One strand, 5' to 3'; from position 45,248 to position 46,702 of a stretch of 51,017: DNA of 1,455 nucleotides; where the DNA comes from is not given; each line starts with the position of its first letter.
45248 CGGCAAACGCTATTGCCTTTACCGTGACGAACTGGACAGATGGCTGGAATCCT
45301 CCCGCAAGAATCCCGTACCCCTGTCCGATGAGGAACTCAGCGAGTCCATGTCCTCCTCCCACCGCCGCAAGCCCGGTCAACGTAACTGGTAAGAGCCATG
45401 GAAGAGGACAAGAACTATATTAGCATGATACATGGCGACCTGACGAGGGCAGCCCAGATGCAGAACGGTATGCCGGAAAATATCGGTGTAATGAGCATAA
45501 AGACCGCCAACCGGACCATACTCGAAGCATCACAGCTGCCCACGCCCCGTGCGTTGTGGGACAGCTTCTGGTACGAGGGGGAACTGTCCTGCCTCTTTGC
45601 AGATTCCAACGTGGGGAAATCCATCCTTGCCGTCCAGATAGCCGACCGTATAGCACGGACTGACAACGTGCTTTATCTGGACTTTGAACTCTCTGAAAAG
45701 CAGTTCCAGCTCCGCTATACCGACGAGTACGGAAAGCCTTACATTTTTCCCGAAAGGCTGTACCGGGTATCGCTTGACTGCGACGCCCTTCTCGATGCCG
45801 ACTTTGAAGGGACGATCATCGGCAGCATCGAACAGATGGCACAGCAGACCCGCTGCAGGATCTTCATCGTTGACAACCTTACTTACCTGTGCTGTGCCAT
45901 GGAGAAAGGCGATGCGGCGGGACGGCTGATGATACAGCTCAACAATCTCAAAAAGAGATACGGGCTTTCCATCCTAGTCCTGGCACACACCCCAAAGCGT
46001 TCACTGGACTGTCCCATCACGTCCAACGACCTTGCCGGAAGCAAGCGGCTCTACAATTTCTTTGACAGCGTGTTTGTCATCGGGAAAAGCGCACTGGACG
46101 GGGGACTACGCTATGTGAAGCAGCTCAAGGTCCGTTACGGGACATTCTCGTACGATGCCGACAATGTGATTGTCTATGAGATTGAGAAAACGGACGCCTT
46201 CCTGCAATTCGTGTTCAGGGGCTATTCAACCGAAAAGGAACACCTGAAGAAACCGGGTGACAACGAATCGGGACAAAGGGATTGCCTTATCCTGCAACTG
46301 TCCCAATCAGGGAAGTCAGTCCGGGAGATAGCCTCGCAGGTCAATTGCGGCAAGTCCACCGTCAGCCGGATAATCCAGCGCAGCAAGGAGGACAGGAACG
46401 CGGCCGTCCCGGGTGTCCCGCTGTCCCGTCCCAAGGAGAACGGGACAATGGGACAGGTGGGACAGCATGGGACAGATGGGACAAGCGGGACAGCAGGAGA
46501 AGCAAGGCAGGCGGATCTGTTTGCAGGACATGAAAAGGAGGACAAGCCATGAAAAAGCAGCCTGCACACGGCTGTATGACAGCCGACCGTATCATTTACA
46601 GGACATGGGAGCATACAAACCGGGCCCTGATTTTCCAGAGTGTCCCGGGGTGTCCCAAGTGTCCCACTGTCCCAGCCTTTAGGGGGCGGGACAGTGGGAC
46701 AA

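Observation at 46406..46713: Two palindromic hexamer arrays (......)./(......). embedded in coding sequence at the AAA ATPase-primase gene junction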

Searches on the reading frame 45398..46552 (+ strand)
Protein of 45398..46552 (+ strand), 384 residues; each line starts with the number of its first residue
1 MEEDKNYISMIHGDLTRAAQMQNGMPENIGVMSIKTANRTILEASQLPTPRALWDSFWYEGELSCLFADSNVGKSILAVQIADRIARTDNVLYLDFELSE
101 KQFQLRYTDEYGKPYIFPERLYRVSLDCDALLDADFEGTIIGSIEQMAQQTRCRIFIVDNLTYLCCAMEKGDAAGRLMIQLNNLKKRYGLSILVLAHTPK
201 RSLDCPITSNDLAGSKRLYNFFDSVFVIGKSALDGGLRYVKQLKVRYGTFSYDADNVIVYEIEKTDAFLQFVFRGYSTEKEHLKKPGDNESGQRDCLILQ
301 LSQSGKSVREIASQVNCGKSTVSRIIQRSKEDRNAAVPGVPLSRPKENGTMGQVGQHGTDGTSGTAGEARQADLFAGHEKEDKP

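Call 8: search_protein_families(library=pfam, proteins=[window:45398-46552:+], max_evalue=0.01)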
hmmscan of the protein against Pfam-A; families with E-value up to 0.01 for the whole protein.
window:45398-46552:+ (384 aa): 9 families
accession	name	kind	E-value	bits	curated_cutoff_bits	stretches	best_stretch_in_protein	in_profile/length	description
PF13481.12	AAA_25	-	1.3e-17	64.5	27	1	44-201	16-193/195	AAA domain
PF13384.12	HTH_23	-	9.9e-07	28.8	24.6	1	297-331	9-43/50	Homeodomain-like domain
PF13551.12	HTH_29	-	5.1e-05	23.7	28.1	1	296-335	2-42/64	Winged helix-turn helix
PF13936.12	HTH_38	-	9.5e-05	22.5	27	1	298-328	13-43/44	Helix-turn-helix domain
PF13542.12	HTH_Tnp_ISL3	-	9.9e-05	22.2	27.4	1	298-328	20-49/51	Helix-turn-helix domain of transposase family ISL3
PF25787.1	HTH_SB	-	0.00018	21.6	43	1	298-332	15-49/53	Sleeping Beauty transposase HTH domain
PF13518.12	HTH_28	-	0.00025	21.5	25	1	298-328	5-35/52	Helix-turn-helix domain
PF00196.25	GerE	-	0.00026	21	23.5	1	293-323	5-35/57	Bacterial regulatory proteins, luxR family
PF02796.21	HTH_7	-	0.00098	19.7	23.8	1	298-325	14-41/45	Helix-turn-helix domain of resolvase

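Call 17: find_homologous_proteins(query=window:45398-46549:+, max_evalue=0.00001)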
Query window:45398-46549:+ (384 aa): 5228 proteins with E <= 0.00001 among 8000 candidates; the best 120 are listed.
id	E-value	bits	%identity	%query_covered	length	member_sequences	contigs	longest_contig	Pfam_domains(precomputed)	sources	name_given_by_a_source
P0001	2.8e-251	851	99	99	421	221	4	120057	PF13384.13,PF13481.13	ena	-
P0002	4.3e-240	814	99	95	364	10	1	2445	PF13384.13,PF13481.13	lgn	-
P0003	1.4e-237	806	98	95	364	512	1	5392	PF13384.13,PF13481.13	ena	-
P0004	1.9e-227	772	91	99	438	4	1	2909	PF13384.13,PF13481.13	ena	-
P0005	1.0e-226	770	90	100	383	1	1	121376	PF13481.13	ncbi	-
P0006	1.1e-223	760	92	100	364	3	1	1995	PF13384.13,PF13481.13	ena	-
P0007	7.9e-220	747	87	99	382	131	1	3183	PF13384.13,PF00196.26,PF13481.13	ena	-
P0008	1.4e-218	743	87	99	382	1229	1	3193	PF13384.13,PF00196.26,PF13481.13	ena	-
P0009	7.8e-218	741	86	100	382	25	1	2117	PF13481.13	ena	-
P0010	3.2e-215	732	86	100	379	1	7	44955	PF13384.13,PF00196.26,PF13481.13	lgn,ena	-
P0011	1.1e-214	731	87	100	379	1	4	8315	PF13384.13,PF00196.26,PF13481.13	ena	-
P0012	1.5e-214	730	86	100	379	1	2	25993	PF13384.13,PF13936.13,PF00196.26,PF13481.13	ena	-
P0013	3.9e-214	729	85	100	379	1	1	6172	PF13384.13,PF13936.13,PF00196.26,PF13481.13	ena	-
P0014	2.1e-213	726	89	99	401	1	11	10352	PF13384.13,PF13481.13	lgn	-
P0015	1.2e-212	724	85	100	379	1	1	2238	PF13384.13,PF00196.26,PF13481.13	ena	-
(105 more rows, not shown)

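Call 25: search_protein_representatives(protein=window:45398-46549:+)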
Query: 384 residues. Proteins with E-value up to 0.001 (for the whole library): 2385; up to 1e-10: 1757; up to 1e-30: 897. The best 150 are listed.
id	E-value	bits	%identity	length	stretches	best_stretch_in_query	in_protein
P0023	2.8e-211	717.6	85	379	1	1-384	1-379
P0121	2.4e-152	523.7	83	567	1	79-384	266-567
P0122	2.4e-118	411.8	82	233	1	148-383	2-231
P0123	1.1e-116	406.3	85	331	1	1-213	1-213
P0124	2.1e-102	359.4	83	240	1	1-199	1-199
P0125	1.2e-99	350.2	54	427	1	25-328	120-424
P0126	2.0e-99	349.5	53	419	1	10-327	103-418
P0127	2.1e-98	346.2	53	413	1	8-326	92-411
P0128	1.2e-95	337.2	48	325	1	7-328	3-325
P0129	3.2e-95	335.8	77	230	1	10-214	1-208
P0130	2.1e-92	326.4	55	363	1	22-326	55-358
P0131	3.8e-92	325.6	50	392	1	21-328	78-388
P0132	6.9e-91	321.5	52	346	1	28-344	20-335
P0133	8.6e-90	317.9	52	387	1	18-334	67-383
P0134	1.6e-89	317.0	63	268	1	22-260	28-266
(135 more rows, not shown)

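Call 28: find_related_loci(query=A2, collection=genome_contigs, flank=3500)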
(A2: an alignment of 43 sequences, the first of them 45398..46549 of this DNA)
Query A2 (384 aa) in genome_contigs; peptide patterns used: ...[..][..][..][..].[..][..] (x = any residue, [..] = any of these).
600 stretches matched a pattern (row limit reached: there are more); 590 encode a relative of the query (tblastn E <= 1e-3); the best 80 are kept; 80 distinct loci.
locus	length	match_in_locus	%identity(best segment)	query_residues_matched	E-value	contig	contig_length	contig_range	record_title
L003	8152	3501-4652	99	1-384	0e+0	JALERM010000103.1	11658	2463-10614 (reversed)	MAG: Eubacterium sp. isolate SUG269 k141_206751, whole genome shotgun sequence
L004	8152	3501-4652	99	1-384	0e+0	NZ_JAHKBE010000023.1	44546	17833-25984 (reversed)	Hallella faecis strain CLA-AA-H145 NODE_23_length_44546_cov_267.532108, whole genome shotgun sequence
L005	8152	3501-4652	99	1-384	0e+0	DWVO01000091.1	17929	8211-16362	MAG TPA_asm: Candidatus Phocaeicola merdavium isolate CHK136-5299 CHK136__C176969_L17929_SAMEA104467408, whole genome sh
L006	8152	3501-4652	99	1-384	0e+0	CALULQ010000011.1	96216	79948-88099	MAG: uncultured Paraprevotella sp. isolate BRZ_EI__bin2 genome assembly, contig: BRZ_EI__NODE_362_length_96216_cov_7.375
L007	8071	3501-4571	98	1-357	0e+0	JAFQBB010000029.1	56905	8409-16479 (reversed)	MAG: Bacteroidaceae bacterium isolate RGIG1657 Goat_Cecum-1__c872, whole genome shotgun sequence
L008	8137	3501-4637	89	1-384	0e+0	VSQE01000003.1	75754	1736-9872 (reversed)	MAG: Prevotellamassilia sp. isolate SC1164_S17_bin.5 SC1164_S17_SC1164_S17_bin.5_contig_3, whole genome shotgun sequence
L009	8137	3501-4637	87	1-382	0e+0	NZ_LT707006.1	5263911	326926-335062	Bacteroides bouchesdurhonensis strain Marseille-P2653T, whole genome shotgun sequence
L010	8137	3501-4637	87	1-382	0e+0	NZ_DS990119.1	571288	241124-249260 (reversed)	Phocaeicola plebeius DSM 17135 Scfld_02_2, whole genome shotgun sequence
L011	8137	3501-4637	87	1-382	0e+0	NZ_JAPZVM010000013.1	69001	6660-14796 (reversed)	Phocaeicola acetigenes strain KGMB11183 sequence13, whole genome shotgun sequence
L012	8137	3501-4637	87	1-382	0e+0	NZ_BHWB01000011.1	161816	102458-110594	Bacteroides faecalis strain KCTC 15687 Contigs11, whole genome shotgun sequence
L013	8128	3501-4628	85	1-382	0e+0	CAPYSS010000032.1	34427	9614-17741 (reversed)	MAG TPA_asm: Bacteroides caecimuris isolate MGBC150249 genome assembly, contig: MGBC150249.32, whole genome shotgun sequ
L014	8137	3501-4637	83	1-384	0e+0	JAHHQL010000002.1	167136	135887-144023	MAG: Alistipes sp. isolate MAG003 MAG003_2, whole genome shotgun sequence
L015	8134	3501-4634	83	1-383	0e+0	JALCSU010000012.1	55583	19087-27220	MAG: Bacteroidales bacterium isolate UW_MP_BACTE5_2 Ga0455775_000177, whole genome shotgun sequence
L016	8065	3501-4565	86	1-355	0e+0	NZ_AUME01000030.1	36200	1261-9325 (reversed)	Prevotella corporis DSM 18810 = JCM 8529 strain DSM 18810 H515DRAFT_scaffold00024.24_C, whole genome shotgun sequence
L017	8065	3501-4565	86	1-355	0e+0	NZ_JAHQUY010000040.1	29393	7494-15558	Leyella stercorea strain MSK.21.24 NODE_41_length_29393_cov_151.043, whole genome shotgun sequence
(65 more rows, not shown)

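Call 32: search_solved_structures(query=A2, max_evalue=0.01)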
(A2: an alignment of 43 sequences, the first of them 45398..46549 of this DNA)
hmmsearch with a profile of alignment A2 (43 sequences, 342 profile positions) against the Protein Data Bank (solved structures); distinct sequences matched with E-value up to 0.01: 24.
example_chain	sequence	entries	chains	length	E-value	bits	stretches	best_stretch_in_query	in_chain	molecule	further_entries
8vd6_A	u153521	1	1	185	3.7e-11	45.5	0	295-334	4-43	CAP REPEAT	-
1cr0_A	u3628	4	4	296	1.1e-09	40.6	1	142-255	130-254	DNA PRIMASE/HELICASE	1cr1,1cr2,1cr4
1e0j_A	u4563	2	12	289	1.4e-09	40.3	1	142-254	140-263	DNA HELICASE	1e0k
5ikn_D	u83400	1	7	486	3.6e-09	39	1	142-254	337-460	DNA primase/helicase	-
6n7i_A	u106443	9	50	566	4.4e-09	38.7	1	142-255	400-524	DNA primase/helicase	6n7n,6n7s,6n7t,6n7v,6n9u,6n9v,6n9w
1q57_A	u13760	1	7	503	8.7e-09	37.7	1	142-255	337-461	DNA primase/helicase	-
5lkm_A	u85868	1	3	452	1e-06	30.9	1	66-255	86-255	DNA repair protein RadA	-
8rxc_D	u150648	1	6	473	1.2e-06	30.7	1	67-255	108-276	DNA repair protein RadA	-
2vye_A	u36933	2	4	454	0.00012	24.1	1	68-121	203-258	REPLICATIVE DNA HELICASE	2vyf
2r6a_A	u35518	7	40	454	0.00012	24.1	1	68-121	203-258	Replicative helicase | Replicative DNA helicase DnaB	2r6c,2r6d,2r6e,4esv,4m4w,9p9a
5cwb_A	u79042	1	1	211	0.00049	22.1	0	293-337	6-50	Designed helical repeat protein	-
7t8b_A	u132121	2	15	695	0.00051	22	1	69-253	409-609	Twinkle mtDNA helicase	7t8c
4yds_A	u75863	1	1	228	0.00056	21.9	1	75-195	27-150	Flagella-related protein H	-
8zn5_B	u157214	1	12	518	0.00063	21.7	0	146-200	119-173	KaiC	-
2m8e_A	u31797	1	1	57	0.00065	21.7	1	294-339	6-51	SLEEPING BEAUTY TRANSPOSASE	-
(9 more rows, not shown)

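Call 35: search_protein_families(library=ncbifam, proteins=[window:45398-46549:+], max_evalue=0.01)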
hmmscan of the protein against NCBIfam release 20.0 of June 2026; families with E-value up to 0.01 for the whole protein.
window:45398-46549:+ (384 aa): 3 families
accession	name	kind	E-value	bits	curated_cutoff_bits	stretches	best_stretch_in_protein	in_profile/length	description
NF033545.0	transpos_IS630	equivalog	0.0006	19.4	100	1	297-334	4-41/299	IS630 family transposase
TIGR02937.1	sigma70-ECF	superfamily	0.0011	18.6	42.9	1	293-331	120-159/165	sigma-70 family RNA polymerase sigma factor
NF033546.1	transpos_IS21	equivalog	0.0078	15.8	160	0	300-336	3-39/294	IS21 family transposase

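Call 51: predict_structure(alignment_id=A2)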
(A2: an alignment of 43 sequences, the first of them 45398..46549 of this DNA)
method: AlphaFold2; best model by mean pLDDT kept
length: 384 residues; sequences in the alignment: 43
mean_pLDDT: 85.7   pTM: 0.72
mean pLDDT of the five models: 85.7, 85.0, 84.9, 84.9, 84.5
residues with pLDDT >= 90: 255; 70-90: 57; 50-70: 36; < 50: 36
segments of 3 or more residues with pLDDT < 50: 348-378
pLDDT, mean of each block of 10 residues (from residue 1): 63 72 80 93 95 97 97 97 98 96 98 98 93 83 96 96 71 89 96 93 92 86 97 95 96 98 98 98 79 86 97 93 95 81 53 39 39 45 45
secondary structure, 60 per line:
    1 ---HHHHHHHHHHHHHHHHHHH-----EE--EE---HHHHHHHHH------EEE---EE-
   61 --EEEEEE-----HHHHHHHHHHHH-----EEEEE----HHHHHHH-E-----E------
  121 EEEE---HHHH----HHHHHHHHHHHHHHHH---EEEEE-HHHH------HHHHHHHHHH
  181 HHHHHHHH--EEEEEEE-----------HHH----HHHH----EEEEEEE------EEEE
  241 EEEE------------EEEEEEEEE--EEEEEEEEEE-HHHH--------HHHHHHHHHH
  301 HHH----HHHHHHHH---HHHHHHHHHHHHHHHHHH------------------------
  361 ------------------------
elements in order: H4-22 H37-45 E52-54 E63-68 H74-85 E91-95 H100-106 E121-124 H128-131 H136-151 E155-159 H161-164 H171-188 E191-197 H216-219 E224-230 E237-244 E257-265 E268-277 H279-282 H291-303 H308-315 H319-336

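Call 56: fold_search(model_id=the predicted structure, library=pdb)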
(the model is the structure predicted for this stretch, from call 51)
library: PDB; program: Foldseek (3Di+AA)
matches with E <= 10: 1859; with E <= 0.001: 878
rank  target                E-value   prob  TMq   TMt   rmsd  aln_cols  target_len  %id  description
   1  8rxc_A                3.1e-12  1.00  0.43  0.41   6.4       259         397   17  RadA helicase from Streptococcus pneumoniae coordinating dsDNA (released 2024-10-30)
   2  8e2l_B                4.8e-12  1.00  0.47  0.40   7.6       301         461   15  Structure of Lates calcarifer Twinkle helicase with ATP and DNA (released 2022-11-02)
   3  4esv_F                6.1e-12  1.00  0.49  0.45  10.8       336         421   15  A New Twist on the Translocation Mechanism of Helicases from the Structure of DnaB with its Substrates (released 2012-10-24)
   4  8rxc_C                6.9e-12  1.00  0.42  0.41   6.3       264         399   18  RadA helicase from Streptococcus pneumoniae coordinating dsDNA (released 2024-10-30)
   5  7s67_A                7.7e-12  1.00  0.42  0.34   6.2       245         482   16  Extended conformation of daytime state KaiC (released 2021-09-22)
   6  8dba_K                8.2e-12  1.00  0.41  0.32  10.9       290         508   16  Crystal structure of dodecameric KaiC (released 2023-03-22)
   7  8e2l_E                9.9e-12  1.00  0.49  0.68   4.8       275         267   16  Structure of Lates calcarifer Twinkle helicase with ATP and DNA (released 2022-11-02)
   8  4esv_E                9.9e-12  1.00  0.48  0.45  11.7       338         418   15  A New Twist on the Translocation Mechanism of Helicases from the Structure of DnaB with its Substrates (released 2012-10-24)
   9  8zn6_G                1.2e-11  1.00  0.41  0.35   6.1       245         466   17  Crystal Structure of Designed Clock Protein KaiC (released 2025-04-16)
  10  8e2l_F                1.6e-11  1.00  0.45  0.65   8.1       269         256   14  Structure of Lates calcarifer Twinkle helicase with ATP and DNA (released 2022-11-02)
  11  8jon_A                1.6e-11  1.00  0.43  0.35   5.9       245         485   17  Structure of a synthetic circadian clock protein KaiC mutant of cyanobacteria Synechococcus elongatus PCC 7942 (released 2024-06-12)
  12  8zn6_E                1.8e-11  1.00  0.42  0.34   5.3       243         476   17  Crystal Structure of Designed Clock Protein KaiC (released 2025-04-16)
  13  5lkm_A                1.9e-11  1.00  0.41  0.40   8.9       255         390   18  RadA bound to dTDP (released 2017-06-07)
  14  7v3x_H                2.0e-11  1.00  0.40  0.33   5.9       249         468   16  Crystal Structure of Cyanobacterial Circadian Clock Protein KaiC (released 2022-04-27)
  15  4esv_B                2.2e-11  1.00  0.47  0.42   9.1       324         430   14  A New Twist on the Translocation Mechanism of Helicases from the Structure of DnaB with its Substrates (released 2012-10-24)
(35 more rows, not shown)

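Call 58: find_related_loci(query=A4, collection=metagenome_contigs, flank=2000)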
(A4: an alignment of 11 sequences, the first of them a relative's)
Query A4 (304 aa) in metagenome_contigs; peptide patterns used: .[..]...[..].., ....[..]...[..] (x = any residue, [..] = any of these).
600 stretches matched a pattern (row limit reached: there are more); 558 encode a relative of the query (tblastn E <= 1e-3); the best 80 are kept; 80 distinct loci.
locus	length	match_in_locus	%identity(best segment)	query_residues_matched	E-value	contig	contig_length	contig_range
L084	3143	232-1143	100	1-304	0e+0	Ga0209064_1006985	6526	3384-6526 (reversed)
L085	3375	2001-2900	68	1-304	1e-139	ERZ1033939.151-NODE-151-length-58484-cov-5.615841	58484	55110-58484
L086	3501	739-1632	66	2-303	2e-137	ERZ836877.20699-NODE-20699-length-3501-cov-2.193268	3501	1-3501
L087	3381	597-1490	65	1-302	2e-136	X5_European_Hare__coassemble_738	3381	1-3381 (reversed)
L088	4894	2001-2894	66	1-302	5e-131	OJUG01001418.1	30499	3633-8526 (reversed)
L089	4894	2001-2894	66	1-302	4e-131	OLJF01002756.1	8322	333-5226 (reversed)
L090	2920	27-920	66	1-302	8e-132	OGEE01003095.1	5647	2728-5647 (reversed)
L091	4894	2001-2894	65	1-302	6e-129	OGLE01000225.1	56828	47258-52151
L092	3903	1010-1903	64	1-302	4e-129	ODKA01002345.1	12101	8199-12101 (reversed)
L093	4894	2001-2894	65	1-302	5e-128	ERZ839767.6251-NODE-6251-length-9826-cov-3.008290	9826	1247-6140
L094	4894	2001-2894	65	1-302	1e-127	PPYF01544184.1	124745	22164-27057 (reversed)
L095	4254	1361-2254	65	1-302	7e-128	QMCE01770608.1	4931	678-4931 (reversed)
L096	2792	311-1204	64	1-302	3e-132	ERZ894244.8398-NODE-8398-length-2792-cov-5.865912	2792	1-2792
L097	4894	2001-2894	62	1-302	3e-126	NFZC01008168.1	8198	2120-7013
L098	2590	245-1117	64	2-294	2e-126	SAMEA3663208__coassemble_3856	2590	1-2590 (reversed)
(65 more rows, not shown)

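Call 76: search_dna_similar(query=window:45398-46399:+, collection=plasmids, mode=protein, max_rows=60, max_evalue=1e-20)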
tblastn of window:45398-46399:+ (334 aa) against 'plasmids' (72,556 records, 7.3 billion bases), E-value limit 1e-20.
Records with a match: 7; places in all: 7; records where one place covers at least 80% of the query: 7.
Best place of each record, by identity: 80-90% 7.
By first word of the organism name: Bacteroides 6; Phocaeicola 1.
By predicted mobility (MOB-suite, as given by PLSDB): non-mobilizable 5; conjugative 2.
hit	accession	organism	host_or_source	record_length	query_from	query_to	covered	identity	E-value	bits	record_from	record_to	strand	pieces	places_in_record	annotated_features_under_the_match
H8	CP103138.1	Bacteroides fragilis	Homo sapiens,cell culture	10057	1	334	100%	86.8%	0e+0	610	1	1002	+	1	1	AAA family ATPase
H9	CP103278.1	Bacteroides fragilis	Homo sapiens,cell culture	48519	1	334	100%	86.8%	0e+0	610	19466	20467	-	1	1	AAA family ATPase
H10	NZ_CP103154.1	Bacteroides thetaiotaomicron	Homo sapiens,cell culture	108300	1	334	100%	86.8%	0e+0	610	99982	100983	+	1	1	AAA family ATPase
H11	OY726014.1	Phocaeicola massiliensis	-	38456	1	334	100%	86.8%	0e+0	610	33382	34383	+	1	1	none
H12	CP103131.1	Bacteroides ovatus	Homo sapiens,cell culture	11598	1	334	100%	86.5%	0e+0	609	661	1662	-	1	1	AAA family ATPase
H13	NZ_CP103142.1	Bacteroides faecis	Homo sapiens,cell culture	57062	1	334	100%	86.5%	0e+0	609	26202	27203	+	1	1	AAA family ATPase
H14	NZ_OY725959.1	Bacteroides finegoldii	-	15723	1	334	100%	86.5%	0e+0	609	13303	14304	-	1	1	AAA family ATPase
